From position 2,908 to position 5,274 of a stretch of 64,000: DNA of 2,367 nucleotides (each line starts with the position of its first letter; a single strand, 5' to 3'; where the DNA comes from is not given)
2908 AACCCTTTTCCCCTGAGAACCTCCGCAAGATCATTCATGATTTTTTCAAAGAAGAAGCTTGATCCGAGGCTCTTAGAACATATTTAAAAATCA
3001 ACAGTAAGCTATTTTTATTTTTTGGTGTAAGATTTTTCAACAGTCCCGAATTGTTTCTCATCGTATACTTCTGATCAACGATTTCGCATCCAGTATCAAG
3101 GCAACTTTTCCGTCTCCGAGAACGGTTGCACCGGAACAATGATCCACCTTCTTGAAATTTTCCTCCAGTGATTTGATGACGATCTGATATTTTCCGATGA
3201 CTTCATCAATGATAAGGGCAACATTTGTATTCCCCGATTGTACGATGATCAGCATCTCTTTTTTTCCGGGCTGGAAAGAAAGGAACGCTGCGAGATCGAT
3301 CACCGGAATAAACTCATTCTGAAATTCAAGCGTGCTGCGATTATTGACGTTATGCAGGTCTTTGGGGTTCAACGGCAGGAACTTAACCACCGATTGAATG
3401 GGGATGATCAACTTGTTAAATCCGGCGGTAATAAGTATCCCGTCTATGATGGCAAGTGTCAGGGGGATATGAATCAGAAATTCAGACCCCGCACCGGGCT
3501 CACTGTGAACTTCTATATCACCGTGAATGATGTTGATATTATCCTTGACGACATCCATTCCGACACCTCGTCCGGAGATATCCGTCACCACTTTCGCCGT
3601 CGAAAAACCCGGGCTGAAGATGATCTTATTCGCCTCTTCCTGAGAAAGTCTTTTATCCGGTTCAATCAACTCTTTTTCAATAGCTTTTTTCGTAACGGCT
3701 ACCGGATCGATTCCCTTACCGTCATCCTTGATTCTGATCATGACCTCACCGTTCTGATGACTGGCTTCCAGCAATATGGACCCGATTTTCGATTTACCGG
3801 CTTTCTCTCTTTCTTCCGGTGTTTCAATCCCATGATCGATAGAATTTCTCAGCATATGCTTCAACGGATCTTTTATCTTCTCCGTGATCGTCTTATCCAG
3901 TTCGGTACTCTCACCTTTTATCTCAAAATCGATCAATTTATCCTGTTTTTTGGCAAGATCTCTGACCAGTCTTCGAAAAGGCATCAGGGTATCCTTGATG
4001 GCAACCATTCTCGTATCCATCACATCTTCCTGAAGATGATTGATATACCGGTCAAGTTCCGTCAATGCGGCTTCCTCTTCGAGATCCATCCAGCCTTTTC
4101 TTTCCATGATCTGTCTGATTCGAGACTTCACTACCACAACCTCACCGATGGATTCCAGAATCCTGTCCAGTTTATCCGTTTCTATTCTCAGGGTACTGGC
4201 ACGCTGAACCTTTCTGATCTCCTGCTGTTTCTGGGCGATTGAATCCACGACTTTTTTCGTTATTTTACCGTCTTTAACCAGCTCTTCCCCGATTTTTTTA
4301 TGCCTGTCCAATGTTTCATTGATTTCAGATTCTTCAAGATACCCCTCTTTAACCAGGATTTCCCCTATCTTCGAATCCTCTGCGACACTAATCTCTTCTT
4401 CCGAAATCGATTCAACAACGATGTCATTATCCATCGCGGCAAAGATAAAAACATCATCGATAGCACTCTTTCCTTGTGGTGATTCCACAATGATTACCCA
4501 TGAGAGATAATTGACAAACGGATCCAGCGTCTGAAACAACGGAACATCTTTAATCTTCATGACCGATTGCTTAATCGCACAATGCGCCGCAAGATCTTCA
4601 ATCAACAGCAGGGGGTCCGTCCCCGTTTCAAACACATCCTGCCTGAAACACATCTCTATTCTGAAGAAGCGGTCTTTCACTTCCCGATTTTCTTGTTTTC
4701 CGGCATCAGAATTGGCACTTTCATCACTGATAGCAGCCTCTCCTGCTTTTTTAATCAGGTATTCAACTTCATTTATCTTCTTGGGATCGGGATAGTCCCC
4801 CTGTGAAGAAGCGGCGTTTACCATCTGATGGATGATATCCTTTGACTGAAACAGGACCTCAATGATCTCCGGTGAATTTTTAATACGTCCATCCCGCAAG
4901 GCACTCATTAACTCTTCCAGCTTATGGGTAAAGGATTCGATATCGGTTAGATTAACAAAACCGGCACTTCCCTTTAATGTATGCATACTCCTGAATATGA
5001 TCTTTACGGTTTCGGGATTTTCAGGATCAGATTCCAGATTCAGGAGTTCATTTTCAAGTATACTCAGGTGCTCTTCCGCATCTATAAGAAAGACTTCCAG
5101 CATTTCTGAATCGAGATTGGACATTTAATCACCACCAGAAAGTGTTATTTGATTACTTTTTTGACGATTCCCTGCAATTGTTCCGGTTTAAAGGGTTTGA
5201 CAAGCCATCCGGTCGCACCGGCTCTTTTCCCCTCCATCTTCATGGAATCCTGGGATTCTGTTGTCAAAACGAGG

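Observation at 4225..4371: CheA carries a tandem MshEN-like (c-di-GMP-binding-type) motif pair in its P2–P3 linker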

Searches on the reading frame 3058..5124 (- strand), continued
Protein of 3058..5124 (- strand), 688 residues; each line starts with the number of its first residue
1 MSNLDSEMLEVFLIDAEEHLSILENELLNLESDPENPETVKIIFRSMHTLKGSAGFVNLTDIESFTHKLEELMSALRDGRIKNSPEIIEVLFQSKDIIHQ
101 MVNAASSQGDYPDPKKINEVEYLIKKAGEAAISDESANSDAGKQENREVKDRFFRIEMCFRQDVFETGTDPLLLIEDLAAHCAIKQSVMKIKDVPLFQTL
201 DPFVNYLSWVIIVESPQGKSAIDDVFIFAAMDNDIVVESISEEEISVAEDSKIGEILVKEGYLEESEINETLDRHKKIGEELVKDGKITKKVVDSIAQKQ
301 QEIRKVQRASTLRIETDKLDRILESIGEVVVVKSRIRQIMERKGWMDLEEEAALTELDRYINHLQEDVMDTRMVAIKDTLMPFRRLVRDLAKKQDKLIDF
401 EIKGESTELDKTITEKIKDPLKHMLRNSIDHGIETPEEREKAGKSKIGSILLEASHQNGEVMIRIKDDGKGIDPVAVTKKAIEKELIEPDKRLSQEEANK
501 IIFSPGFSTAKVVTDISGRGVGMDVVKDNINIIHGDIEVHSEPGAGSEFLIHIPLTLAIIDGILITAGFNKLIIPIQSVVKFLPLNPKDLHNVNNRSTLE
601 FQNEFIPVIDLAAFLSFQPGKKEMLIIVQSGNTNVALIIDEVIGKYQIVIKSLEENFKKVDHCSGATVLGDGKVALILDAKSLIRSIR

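Call 51: find_related_loci(query=window:3058-5124:-, collection=genome_contigs, flank=10000)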
Query window:3058-5124:- (688 aa) in genome_contigs; peptide patterns used: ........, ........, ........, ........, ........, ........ (x = any residue, [..] = any of these).
64 stretches matched a pattern; 34 encode a relative of the query (tblastn E <= 1e-3); 34 distinct loci.
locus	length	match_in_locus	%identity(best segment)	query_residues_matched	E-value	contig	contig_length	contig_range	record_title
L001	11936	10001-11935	81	1-645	0e+0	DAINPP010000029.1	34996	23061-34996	MAG TPA_asm: Thermotogota bacterium isolate CTOTU18411 NODE_769_length_34996_cov_7.927936, whole genome shotgun sequence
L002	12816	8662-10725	72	1-688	0e+0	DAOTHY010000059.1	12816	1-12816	MAG TPA_asm: Thermotogota bacterium isolate AMR_MDS_3039 NODE_5845_length_12816_cov_18.463992, whole genome shotgun sequ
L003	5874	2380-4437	72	1-686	0e+0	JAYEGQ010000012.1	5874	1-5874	MAG: Thermotogota bacterium isolate MAG242 MAG242_12, whole genome shotgun sequence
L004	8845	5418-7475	71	1-686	0e+0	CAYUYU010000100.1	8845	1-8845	MAG TPA_asm: uncultured Thermotogaceae bacterium isolate SRP252850_co1_167 genome assembly, contig: NODE_15195_length_88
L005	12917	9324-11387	71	1-688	0e+0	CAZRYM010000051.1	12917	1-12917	MAG TPA_asm: uncultured Thermotogaceae bacterium isolate binchicken_co42_456 genome assembly, contig: NODE_7418_length_1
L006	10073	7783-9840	70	1-686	0e+0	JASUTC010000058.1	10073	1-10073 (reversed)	MAG: Thermotogaceae bacterium isolate DJKA99_ANT-F21_bin.30 scaffold_2522, whole genome shotgun sequence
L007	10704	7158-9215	71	1-686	0e+0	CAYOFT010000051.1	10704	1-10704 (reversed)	MAG TPA_asm: uncultured Thermotogaceae bacterium isolate binchicken_co42_461 genome assembly, contig: NODE_10158_length_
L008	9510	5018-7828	38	1-687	5e-82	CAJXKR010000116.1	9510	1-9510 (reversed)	MAG TPA_asm: uncultured Desulfohalobiaceae bacterium isolate SRR6193124_bin.41_MetaBAT_v2.12.1_MAG genome assembly, cont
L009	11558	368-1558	38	286-687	8e-80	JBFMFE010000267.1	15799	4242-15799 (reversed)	MAG: bacterium isolate MAG263 MAG263_267, whole genome shotgun sequence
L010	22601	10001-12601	35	1-684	3e-77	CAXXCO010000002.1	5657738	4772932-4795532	MAG: uncultured Desulfatitalea sp. isolate 7cec4d45-42e6-4393-b881-fae3dd02875f genome assembly, contig: contig_2, whole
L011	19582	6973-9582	36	5-684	4e-77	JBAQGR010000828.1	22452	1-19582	MAG: Desulfatitalea sp. isolate MFD01879_ilm_asm_bin9 k127_60886, whole genome shotgun sequence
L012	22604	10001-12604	36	5-684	1e-76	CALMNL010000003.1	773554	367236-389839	MAG TPA_asm: uncultured Desulfatitalea sp. isolate SRR6284162_bin.22_CONCOCT_v1.1_MAG genome assembly, contig: ERZ795126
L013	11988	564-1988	34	240-679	4e-76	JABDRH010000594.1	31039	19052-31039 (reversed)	MAG: Desulfatitalea sp. isolate Site_C24 k127_1418351, whole genome shotgun sequence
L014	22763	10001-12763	37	5-685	1e-75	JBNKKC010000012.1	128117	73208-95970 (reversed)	MAG: Desulfobacteraceae bacterium isolate H1H2.bin.5.orig k141_179515, whole genome shotgun sequence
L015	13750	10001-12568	36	8-685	2e-75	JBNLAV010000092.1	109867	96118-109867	MAG: Desulfobacteraceae bacterium isolate C2.bin.44.orig k141_12170, whole genome shotgun sequence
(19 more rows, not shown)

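Call 61: search_protein_families(library=ncbifam, proteins=[window:3058-5124:-], max_evalue=0.001)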
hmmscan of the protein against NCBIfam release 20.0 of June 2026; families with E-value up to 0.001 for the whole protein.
window:3058-5124:- (688 aa): 21 families
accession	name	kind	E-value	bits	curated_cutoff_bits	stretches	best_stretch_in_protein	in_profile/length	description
NF041336.1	CheA_Halo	equivalog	3.6e-121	405.9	950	1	6-683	2-666/666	chemotaxis protein CheA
NF007835.0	PRK10547.1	equivalog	2.9e-116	389.7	793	1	7-683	5-656/670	chemotaxis protein CheA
NF008298.1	PRK11086.1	subfamily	1.6e-11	43.3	520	1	374-555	379-525/529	DcuS/MalK family sensor histidine kinase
NF008099.0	PRK10841.1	equivalog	8.8e-09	33.7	920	1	446-556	602-691/949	two-component system sensor histidine kinase RcsC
TIGR02966.1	phoR_proteo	equivalog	7.2e-07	28.5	334.2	0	515-553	295-333/333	phosphate regulon sensor histidine kinase PhoR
TIGR02956.1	TMAO_torS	equivalog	8.2e-07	27.5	676.5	1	496-556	624-683/967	TMAO reductase system sensor histidine kinase/response regulator TorS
NF041947.1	LuxQ_Vibrio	equivalog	8.6e-07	27.2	1200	1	498-557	638-698/843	quorum-sensing autoinducer 2 sensor kinase/phosphatase LuxQ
NF046044.1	PnpS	equivalog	1.2e-06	27.8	400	1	517-554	353-390/390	two-component system histidine kinase PnpS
NF007688.0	PRK10364.1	equivalog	3.1e-06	26.2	479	1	448-556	371-452/460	two-component system sensor histidine kinase ZraS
NF011874.0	PRK15347.1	equivalog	5.9e-06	24.6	852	0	499-556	561-615/921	two component system sensor kinase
NF010411.0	PRK13837.1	equivalog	7.2e-06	24.3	647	1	501-556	626-676/828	two-component system VirA-like sensor kinase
NF053729.1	c-di-GMP_motif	domain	8.8e-06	25.4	38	1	252-299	1-52/53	cyclic di-GMP-binding domain-containing protein, MshE-related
NF047874.1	MASE3_PAS_HK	subfamily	1.1e-05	24.4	560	1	448-556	539-626/655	MASE3 domain-containing sensor histidine kinase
NF008468.0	PRK11360.1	equivalog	1.1e-05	24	646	1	496-555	554-608/616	two-component system sensor histidine kinase AtoS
NF007420.1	PRK09959.1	equivalog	4.1e-05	21.3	1995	1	481-557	864-938/1197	acid-sensing system histidine kinase EvgS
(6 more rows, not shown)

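Call 68: find_encoding_contigs(protein=P0027, flank=10000, max_places=1)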
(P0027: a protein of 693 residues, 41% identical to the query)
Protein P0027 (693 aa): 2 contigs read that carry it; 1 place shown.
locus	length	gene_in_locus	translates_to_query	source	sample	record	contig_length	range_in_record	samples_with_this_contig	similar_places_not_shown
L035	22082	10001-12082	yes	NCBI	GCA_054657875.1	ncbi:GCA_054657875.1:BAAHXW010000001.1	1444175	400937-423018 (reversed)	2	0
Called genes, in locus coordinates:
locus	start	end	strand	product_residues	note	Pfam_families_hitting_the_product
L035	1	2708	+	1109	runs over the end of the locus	PF02384:N6_Mtase (faint), PF20473:MmeI_Mtase, PF07669:Eco57I, PF12950:TaqI_C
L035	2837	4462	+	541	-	PF00672:HAMP, PF00015:MCPsignal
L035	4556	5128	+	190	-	PF13489:Methyltransf_23 (weak), PF01135:PCMT (weak), PF01209:Ubie_methyltran, PF05175:MTS (weak), PF13847:Methyltransf_31, PF08241:Methyltransf_11, PF08242:Methyltransf_12, PF13649:Methyltransf_25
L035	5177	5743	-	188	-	PF02632:BioY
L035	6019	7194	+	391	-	PF00753:Lactamase_B, PF19583:ODP, PF00258:Flavodoxin_1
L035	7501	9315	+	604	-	PF00015:MCPsignal (weak)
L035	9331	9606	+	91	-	PF01740:STAS, PF13466:STAS_2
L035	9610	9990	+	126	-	PF00072:Response_reg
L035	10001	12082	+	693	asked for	PF01627:Hpt, PF02895:H-kinase_dim, PF02518:HATPase_c, PF01584:CheW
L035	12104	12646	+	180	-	PF01584:CheW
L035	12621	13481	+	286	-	PF03705:CheR_N, PF08242:Methyltransf_12 (faint), PF01739:CheR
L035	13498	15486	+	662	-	PF02743:dCache_1, PF22673:MCP-like_PDC_1 (weak), PF00672:HAMP (weak), PF00015:MCPsignal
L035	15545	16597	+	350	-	PF00072:Response_reg, PF01339:CheB_methylest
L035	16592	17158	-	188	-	PF10469:AKAP7_NLS, PF02834:LigT_PEase (faint), PF13563:2_5_RNA_ligase2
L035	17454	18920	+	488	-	PF00669:Flagellin_N, PF00092:VWA, PF00700:Flagellin_C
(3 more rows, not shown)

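Call 69: find_encoding_contigs(protein=P0112, flank=10000, max_places=1)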
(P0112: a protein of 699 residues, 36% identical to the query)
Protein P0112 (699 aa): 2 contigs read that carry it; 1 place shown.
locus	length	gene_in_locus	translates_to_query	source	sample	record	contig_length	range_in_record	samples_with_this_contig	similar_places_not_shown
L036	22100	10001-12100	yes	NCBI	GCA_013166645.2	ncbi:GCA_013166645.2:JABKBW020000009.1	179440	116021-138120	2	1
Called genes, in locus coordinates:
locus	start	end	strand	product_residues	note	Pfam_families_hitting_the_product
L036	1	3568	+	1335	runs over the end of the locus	PF13585:CHU_C (faint), PF19077:Big_13 (faint), PF13860:FlgD_ig (weak), PF00691:OmpA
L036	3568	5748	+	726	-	PF22020:RlmL_1st (weak), PF02926:THUMP, PF01170:UPF0020, PF13847:Methyltransf_31 (faint), PF05175:MTS (faint), PF10672:Methyltrans_SAM, PF03602:Cons_hypoth95 (weak)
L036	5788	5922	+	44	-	-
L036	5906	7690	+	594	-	-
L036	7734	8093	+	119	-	PF01627:Hpt (weak)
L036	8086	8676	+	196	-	PF03975:CheD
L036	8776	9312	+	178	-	-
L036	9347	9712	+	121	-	PF00072:Response_reg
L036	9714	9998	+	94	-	PF01740:STAS, PF13466:STAS_2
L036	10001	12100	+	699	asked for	PF01627:Hpt, PF02895:H-kinase_dim, PF02518:HATPase_c, PF01584:CheW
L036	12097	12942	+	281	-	PF03705:CheR_N, PF01739:CheR, PF08241:Methyltransf_11 (faint), PF08242:Methyltransf_12 (weak), PF13649:Methyltransf_25 (weak)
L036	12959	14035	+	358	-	PF00072:Response_reg, PF01339:CheB_methylest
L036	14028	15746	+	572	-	PF00015:MCPsignal (weak), PF04108:ATG17_like (weak)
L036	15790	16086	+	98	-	-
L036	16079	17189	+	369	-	PF03462:PCRF, PF00472:RF-1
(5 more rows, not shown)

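Call 70: find_encoding_contigs(protein=P0003, flank=10000, max_places=1)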
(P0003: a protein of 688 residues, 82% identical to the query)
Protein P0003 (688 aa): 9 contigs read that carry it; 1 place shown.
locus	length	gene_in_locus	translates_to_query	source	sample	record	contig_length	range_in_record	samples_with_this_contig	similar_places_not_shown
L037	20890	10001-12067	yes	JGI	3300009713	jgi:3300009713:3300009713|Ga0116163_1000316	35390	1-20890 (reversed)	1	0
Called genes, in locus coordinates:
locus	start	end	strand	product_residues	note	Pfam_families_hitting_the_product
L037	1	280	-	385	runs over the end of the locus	PF07969:Amidohydro_3 (faint), PF01979:Amidohydro_1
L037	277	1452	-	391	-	PF01979:Amidohydro_1, PF07969:Amidohydro_3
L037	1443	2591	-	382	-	PF07969:Amidohydro_3 (weak), PF01979:Amidohydro_1, PF07969:Amidohydro_3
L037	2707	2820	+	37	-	-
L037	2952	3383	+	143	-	PF22381:Staph_reg_Sar_Rot (weak), PF12802:MarR_2, PF01047:MarR, PF13463:HTH_27 (weak), PF09339:HTH_IclR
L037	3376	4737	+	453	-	PF01554:MatE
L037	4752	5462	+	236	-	PF00075:RNase_H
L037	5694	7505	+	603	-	PF13682:CZB, PF00015:MCPsignal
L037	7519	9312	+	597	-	-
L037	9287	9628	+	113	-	PF01740:STAS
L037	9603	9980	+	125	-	PF00072:Response_reg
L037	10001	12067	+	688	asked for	PF01627:Hpt, PF02895:H-kinase_dim, PF02518:HATPase_c, PF01584:CheW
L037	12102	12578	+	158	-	PF01584:CheW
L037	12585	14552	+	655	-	PF00015:MCPsignal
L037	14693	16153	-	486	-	PF08269:dCache_2, PF17200:sCache_2, PF17201:Cache_3-Cache_2, PF00015:MCPsignal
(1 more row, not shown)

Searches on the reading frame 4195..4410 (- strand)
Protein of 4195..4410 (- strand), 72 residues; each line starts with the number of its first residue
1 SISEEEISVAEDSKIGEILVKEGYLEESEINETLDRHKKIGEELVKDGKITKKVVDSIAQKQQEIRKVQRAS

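Call 5: search_protein_families(library=pfam, proteins=[window:4195-4410:-], max_evalue=10)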
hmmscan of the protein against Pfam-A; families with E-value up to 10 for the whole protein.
seq(72 aa): 1 family
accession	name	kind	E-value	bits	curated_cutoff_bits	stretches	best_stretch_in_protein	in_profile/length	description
PF10415.14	FumaraseC_C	-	0.018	15.9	32.5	1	9-35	22-48/54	Fumarase C C-terminus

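Call 57: search_solved_structures(query=window:4195-4410:-, max_evalue=10, show_alignments=2)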
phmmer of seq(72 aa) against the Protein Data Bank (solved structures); distinct sequences matched with E-value up to 10: 17.
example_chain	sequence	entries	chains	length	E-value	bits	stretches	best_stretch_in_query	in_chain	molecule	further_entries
6f8l_G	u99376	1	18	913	5.7e-07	33.1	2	11-63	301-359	Type IV pilus assembly protein PilF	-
9g1w_A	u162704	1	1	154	0.018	18.9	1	11-44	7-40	Type IV pilus assembly ATPase PilB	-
6man_A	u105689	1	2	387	0.26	15.3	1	13-61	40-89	Beta sliding clamp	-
5htl_A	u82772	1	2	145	0.33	15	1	14-44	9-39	MSHA biogenesis protein MshE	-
4ldz_A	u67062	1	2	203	0.33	15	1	28-66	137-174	Transcriptional regulatory protein DesR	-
8pdk_A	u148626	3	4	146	0.43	14.6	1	11-44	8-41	c-di-GMP binding domain of the ATPase enzyme PilF | ATP-binding motif-containing protein pilF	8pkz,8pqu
9glg_A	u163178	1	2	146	0.46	14.5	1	11-44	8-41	ATP-binding motif-containing protein pilF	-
9gl5_A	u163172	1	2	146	0.47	14.5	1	11-44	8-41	ATP-binding motif-containing protein pilF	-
1s48_A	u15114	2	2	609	0.51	14.4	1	22-54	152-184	RNA-dependent RNA polymerase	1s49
6ejf_J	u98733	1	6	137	0.52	14.4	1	11-44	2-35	Type IV pilus assembly protein PilF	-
1s4f_A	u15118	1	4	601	0.52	14.4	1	22-54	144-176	RNA-dependent RNA polymerase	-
1zd0_A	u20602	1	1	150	0.66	14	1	12-55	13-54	hypothetical protein PF0523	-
8pfa_A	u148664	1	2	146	1.1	13.3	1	11-44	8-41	c-di-GMP binding domain of the ATPase enzyme PilF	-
7ooc_G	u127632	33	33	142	1.2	13.2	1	15-41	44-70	30S ribosomal protein S8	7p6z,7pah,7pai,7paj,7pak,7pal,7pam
9evs_e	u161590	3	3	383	1.7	12.8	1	13-66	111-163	mS45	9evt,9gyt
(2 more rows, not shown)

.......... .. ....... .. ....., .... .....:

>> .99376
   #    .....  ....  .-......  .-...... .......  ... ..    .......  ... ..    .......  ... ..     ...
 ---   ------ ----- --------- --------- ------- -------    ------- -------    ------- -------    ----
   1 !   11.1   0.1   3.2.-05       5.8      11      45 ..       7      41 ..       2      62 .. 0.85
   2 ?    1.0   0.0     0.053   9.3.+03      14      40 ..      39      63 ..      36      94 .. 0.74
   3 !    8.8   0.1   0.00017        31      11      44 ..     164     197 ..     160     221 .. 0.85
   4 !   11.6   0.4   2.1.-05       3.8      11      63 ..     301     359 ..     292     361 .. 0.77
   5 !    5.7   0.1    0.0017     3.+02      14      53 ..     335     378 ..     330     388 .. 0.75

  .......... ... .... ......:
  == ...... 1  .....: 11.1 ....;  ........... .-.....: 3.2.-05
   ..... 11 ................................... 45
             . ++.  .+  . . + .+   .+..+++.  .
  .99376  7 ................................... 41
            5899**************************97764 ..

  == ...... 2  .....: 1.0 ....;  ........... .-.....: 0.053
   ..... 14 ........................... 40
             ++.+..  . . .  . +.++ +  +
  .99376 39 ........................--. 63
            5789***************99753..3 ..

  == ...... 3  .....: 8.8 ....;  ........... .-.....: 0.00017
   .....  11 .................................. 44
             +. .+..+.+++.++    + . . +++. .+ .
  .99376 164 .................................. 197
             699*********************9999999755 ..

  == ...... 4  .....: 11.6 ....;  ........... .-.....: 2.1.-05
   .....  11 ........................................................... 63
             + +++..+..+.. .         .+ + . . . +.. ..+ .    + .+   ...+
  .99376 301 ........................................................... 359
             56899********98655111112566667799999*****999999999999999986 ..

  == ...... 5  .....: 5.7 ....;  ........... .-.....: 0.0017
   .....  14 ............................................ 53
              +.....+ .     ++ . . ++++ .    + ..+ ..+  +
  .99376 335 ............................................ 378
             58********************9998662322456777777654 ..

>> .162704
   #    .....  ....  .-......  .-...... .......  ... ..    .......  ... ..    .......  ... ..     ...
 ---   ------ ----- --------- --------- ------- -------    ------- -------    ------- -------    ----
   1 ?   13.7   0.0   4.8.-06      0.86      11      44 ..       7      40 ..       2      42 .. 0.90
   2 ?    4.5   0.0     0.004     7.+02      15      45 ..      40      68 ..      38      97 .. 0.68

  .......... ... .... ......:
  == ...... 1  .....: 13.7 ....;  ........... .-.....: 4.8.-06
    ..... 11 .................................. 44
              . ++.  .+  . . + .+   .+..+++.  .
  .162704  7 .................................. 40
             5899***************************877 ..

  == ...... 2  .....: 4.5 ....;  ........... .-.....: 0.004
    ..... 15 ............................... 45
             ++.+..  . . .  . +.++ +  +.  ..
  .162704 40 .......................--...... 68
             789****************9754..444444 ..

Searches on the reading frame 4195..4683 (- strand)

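Call 5: search_protein_families(library=pfam, proteins=[window:4195-4683:-], max_evalue=10)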
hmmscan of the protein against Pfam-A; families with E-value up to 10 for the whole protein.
seq(163 aa): 1 family
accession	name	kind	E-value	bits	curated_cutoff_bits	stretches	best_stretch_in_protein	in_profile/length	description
PF10415.14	FumaraseC_C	-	0.15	12.9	32.5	1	100-126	22-48/54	Fumarase C C-terminus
